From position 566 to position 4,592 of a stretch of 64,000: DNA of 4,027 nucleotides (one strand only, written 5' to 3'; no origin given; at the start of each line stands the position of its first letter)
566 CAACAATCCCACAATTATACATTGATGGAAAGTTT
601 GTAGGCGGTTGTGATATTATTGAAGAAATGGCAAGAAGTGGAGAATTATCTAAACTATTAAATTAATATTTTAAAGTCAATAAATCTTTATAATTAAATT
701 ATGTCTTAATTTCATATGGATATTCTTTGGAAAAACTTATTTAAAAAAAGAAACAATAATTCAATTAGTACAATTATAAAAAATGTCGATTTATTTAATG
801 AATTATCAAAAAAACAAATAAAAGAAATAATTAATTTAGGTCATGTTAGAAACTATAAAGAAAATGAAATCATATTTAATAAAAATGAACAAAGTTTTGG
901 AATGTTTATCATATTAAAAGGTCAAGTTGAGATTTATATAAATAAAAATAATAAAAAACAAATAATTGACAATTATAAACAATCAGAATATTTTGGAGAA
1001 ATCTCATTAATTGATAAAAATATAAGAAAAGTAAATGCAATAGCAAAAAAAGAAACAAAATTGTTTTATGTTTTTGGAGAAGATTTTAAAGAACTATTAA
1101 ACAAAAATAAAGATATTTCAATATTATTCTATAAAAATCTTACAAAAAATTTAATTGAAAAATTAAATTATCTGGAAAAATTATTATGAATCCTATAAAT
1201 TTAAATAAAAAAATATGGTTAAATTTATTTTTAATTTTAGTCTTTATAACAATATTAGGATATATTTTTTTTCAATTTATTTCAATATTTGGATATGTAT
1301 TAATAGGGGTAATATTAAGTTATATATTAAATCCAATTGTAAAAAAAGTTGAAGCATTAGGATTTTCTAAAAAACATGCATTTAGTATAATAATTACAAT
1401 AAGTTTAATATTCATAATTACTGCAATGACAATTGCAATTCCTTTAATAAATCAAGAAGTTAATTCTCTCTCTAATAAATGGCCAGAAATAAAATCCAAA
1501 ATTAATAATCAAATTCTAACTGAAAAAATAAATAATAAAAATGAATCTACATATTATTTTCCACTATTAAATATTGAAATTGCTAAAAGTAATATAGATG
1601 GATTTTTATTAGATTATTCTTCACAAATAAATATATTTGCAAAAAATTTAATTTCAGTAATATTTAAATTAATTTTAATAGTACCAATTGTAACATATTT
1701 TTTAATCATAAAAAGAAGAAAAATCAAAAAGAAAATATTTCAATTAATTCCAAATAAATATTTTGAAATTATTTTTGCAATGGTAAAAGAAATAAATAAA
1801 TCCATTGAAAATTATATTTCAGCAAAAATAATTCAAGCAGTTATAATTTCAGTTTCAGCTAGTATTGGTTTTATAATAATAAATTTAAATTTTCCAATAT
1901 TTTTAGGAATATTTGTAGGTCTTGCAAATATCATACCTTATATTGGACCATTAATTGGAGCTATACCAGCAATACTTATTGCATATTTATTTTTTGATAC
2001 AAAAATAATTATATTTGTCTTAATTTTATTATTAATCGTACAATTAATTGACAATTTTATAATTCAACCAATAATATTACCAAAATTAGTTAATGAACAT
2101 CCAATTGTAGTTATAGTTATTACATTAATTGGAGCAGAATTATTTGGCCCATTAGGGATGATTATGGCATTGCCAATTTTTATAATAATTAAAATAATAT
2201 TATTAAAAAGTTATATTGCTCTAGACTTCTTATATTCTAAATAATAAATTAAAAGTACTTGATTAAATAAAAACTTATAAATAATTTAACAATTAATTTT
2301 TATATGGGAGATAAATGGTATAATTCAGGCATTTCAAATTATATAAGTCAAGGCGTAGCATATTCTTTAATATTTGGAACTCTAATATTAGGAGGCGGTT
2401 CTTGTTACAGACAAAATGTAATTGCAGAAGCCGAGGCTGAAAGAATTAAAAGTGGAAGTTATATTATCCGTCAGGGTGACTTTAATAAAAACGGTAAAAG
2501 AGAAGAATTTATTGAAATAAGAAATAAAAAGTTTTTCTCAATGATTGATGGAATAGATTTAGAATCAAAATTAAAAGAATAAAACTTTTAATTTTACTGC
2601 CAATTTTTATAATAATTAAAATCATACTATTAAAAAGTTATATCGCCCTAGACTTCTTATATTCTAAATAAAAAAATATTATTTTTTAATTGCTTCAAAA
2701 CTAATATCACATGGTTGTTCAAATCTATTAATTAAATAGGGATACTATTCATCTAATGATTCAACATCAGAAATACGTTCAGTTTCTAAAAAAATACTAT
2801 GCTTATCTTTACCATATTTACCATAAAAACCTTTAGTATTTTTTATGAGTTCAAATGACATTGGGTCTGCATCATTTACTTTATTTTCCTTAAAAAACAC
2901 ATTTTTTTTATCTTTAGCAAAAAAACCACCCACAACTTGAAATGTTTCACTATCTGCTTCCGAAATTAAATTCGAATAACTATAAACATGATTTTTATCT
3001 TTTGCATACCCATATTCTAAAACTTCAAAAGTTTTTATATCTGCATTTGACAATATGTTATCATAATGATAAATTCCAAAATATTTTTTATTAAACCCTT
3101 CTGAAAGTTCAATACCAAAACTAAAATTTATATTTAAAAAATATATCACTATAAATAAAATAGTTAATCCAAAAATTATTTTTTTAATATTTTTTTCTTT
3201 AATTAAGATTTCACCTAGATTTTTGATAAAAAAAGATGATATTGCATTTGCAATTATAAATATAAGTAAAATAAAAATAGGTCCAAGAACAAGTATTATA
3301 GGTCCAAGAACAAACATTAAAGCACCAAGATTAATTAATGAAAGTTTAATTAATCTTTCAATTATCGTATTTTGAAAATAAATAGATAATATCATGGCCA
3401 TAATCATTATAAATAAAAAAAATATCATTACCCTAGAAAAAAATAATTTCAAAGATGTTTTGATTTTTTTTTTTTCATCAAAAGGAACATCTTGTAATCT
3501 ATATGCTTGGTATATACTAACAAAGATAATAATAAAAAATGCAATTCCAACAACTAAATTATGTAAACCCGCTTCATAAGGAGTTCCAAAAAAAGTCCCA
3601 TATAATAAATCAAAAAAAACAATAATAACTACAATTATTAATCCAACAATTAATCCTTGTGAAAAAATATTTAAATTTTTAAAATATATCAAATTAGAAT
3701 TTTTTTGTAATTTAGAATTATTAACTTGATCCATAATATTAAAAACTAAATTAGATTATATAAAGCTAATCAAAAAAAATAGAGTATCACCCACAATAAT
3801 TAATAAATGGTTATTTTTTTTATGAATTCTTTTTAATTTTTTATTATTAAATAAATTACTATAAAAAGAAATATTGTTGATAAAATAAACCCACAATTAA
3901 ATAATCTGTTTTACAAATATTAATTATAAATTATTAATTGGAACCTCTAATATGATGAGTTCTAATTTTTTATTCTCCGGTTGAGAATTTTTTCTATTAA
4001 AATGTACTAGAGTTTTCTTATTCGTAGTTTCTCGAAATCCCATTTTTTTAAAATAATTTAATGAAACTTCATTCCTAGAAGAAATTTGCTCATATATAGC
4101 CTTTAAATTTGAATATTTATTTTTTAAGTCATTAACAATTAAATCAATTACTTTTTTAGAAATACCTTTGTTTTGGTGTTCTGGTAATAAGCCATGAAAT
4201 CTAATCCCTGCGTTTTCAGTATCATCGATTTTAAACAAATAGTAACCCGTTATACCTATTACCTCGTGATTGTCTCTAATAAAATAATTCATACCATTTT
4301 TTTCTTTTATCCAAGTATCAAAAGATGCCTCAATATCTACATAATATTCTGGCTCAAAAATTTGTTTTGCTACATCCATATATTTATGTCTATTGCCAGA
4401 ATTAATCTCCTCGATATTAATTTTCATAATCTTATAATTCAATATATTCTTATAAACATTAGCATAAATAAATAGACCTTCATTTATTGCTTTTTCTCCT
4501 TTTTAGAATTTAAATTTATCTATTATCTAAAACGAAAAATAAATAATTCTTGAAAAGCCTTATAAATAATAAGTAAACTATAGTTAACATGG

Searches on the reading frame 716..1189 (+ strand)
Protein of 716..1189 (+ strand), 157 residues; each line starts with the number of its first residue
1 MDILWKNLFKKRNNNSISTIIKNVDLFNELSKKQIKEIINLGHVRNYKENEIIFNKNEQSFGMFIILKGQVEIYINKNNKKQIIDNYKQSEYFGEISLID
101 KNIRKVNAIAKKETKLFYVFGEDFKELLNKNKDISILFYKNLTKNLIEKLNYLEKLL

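Call 75: search_protein_families(library=pfam, proteins=[window:716-1189:+], max_evalue=0.001)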
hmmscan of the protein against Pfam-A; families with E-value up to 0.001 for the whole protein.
window:716-1189:+ (157 aa): 1 family
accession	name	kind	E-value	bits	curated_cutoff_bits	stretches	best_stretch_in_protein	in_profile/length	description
PF00027.35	cNMP_binding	-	5e-20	71.7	27.5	1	45-131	2-89/89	Cyclic nucleotide-binding domain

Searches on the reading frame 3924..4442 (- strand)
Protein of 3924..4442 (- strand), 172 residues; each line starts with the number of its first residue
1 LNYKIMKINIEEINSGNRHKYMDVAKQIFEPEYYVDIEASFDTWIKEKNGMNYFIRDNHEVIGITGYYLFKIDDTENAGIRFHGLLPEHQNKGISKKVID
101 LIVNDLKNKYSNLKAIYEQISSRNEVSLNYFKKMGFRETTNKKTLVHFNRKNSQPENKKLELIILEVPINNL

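Call 75: search_protein_families(library=pfam, proteins=[window:3924-4442:-], max_evalue=0.001)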
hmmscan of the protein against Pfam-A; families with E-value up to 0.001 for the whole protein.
window:3924-4442:- (172 aa): 5 families
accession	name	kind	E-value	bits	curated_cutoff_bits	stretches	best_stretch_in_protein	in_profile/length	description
PF00583.31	Acetyltransf_1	-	1.5e-09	38.6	20.7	1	30-136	13-116/116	Acetyltransferase (GNAT) family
PF13420.13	Acetyltransf_4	-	1.8e-06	28.5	24.3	1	25-147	21-145/155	Acetyltransferase (GNAT) domain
PF13508.13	Acetyltransf_7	-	1.3e-05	25.9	27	1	53-138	5-84/84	Acetyltransferase (GNAT) domain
PF13302.13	Acetyltransf_3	-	5.7e-05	24.3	25.4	1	38-137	38-138/138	Acetyltransferase (GNAT) domain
PF13673.13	Acetyltransf_10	-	0.00088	19.7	23.6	0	79-142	53-113/128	Acetyltransferase (GNAT) domain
